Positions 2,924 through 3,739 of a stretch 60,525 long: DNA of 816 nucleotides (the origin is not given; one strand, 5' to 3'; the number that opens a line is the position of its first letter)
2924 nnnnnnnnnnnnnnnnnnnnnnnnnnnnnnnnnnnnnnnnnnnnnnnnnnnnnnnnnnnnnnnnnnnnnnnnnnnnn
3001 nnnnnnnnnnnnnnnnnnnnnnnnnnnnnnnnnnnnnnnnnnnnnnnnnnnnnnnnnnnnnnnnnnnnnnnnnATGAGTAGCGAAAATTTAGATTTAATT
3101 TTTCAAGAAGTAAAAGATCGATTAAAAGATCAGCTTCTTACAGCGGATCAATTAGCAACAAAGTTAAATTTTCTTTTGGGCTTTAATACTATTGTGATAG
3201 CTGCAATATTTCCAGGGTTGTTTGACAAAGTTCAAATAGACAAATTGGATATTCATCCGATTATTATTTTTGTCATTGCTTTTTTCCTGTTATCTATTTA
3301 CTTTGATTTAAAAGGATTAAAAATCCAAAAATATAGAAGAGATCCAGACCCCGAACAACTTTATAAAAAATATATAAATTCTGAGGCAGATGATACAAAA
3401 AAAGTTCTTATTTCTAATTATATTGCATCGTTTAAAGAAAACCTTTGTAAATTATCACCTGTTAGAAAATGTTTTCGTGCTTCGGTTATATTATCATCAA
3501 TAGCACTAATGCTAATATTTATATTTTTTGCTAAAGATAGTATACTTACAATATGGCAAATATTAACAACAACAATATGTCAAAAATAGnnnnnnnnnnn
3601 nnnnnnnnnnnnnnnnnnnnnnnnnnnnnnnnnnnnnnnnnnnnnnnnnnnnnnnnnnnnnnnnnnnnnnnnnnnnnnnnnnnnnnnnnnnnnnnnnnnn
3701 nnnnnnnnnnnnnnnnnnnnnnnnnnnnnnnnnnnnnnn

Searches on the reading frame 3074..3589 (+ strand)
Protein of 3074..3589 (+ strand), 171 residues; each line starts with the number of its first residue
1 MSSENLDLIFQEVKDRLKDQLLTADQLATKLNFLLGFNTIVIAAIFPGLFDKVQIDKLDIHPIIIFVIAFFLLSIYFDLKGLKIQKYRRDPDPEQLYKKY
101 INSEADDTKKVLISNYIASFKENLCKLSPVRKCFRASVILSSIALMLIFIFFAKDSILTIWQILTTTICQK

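Call 31: search_protein_families(library=pfam, proteins=[window:3074-3589:+], max_evalue=0.01)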
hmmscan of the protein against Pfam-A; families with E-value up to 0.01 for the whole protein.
window:3074-3589:+ (171 aa): 0 families

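Call 62: search_protein_families(library=padloc, proteins=[window:3074-3589:+], max_evalue=0.001)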
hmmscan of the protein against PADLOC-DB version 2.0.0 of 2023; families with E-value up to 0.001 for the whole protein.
window:3074-3589:+ (171 aa): 0 families

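Call 63: search_protein_families(library=ncbifam, proteins=[window:3074-3589:+], max_evalue=0.001)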
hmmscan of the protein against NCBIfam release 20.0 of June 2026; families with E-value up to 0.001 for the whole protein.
window:3074-3589:+ (171 aa): 0 families

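Call 98: find_homologous_proteins(query=window:3074-3589:+, max_evalue=0.001)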
Query window:3074-3589:+ (171 aa): 9 proteins with E <= 0.001 among 108 candidates.
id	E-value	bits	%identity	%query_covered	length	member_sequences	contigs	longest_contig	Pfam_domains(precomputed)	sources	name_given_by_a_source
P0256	5.2e-103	360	100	100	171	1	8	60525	-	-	-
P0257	3.1e-90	318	89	100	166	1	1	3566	-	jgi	-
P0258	6.2e-86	304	87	100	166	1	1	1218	-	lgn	-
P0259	6.5e-73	262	73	98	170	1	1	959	-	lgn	-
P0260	9.6e-71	255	71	99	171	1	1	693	-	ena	-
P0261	1.7e-70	254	71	99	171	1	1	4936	-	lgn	-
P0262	6.8e-52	194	57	98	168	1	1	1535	PF18967.6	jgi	-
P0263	1.2e-31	128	57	69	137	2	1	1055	-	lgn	-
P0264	4.5e-30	123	43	93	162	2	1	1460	PF18967.6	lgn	-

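Call 99: search_protein_families(library=pfam, proteins=[P0262, P0264, window:3074-3589:+], max_evalue=1)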
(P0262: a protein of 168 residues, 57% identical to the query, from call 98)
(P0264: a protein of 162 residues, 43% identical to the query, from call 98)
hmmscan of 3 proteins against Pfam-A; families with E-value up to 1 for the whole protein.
P0262 (168 aa): 4 families
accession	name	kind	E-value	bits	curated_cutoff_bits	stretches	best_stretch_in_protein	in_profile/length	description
PF03092.22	BT1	-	0.0051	16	22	1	39-144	137-225/432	BT1 family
PF11026.13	DUF2721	-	0.0082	16.5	28.3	1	36-77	76-118/129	Protein of unknown function (DUF2721)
PF10856.13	DUF2678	-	0.031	14.7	27.8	0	108-153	41-86/118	Protein of unknown function (DUF2678)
PF24838.2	8xMP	-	0.039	14.2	30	1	23-74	15-66/136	Octameric membrane protein family (8xMP)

P0264 (162 aa): 3 families
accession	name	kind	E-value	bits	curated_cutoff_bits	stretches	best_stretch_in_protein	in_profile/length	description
PF11333.13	DUF3135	-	0.0013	19.4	22.7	1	97-125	17-46/81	Protein of unknown function (DUF3135)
PF06703.16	SPC25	-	0.004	17.3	24.3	1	99-148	2-53/159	Microsomal signal peptidase 25 kDa subunit (SPC25)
PF15831.10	SMIM5_18_22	-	0.34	11.8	29.3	1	4-44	2-43/56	Small integral membrane protein 5/18/22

window:3074-3589:+ (171 aa): 0 families
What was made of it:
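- Tried and rejected: It was not reproduced by hmmscan (calls 98, 99).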

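Call 100: find_encoding_contigs(protein=P0261, flank=5000, max_places=3)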
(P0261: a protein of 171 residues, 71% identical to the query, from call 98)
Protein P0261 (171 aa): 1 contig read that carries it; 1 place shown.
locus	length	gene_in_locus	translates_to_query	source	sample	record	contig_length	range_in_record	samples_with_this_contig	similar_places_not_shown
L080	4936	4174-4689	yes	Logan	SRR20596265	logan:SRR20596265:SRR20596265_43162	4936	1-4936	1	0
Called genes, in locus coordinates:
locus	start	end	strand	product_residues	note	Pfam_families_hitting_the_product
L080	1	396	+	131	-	?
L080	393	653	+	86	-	PF15738:YafQ_toxin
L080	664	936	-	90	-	PF05016:ParE_toxin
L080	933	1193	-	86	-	PF02604:PhdYeFM_antitox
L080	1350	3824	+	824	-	PF04313:HSDR_N (faint), PF02384:N6_Mtase, PF20473:MmeI_Mtase, PF07669:Eco57I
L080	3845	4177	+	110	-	-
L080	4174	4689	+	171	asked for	-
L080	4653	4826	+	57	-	-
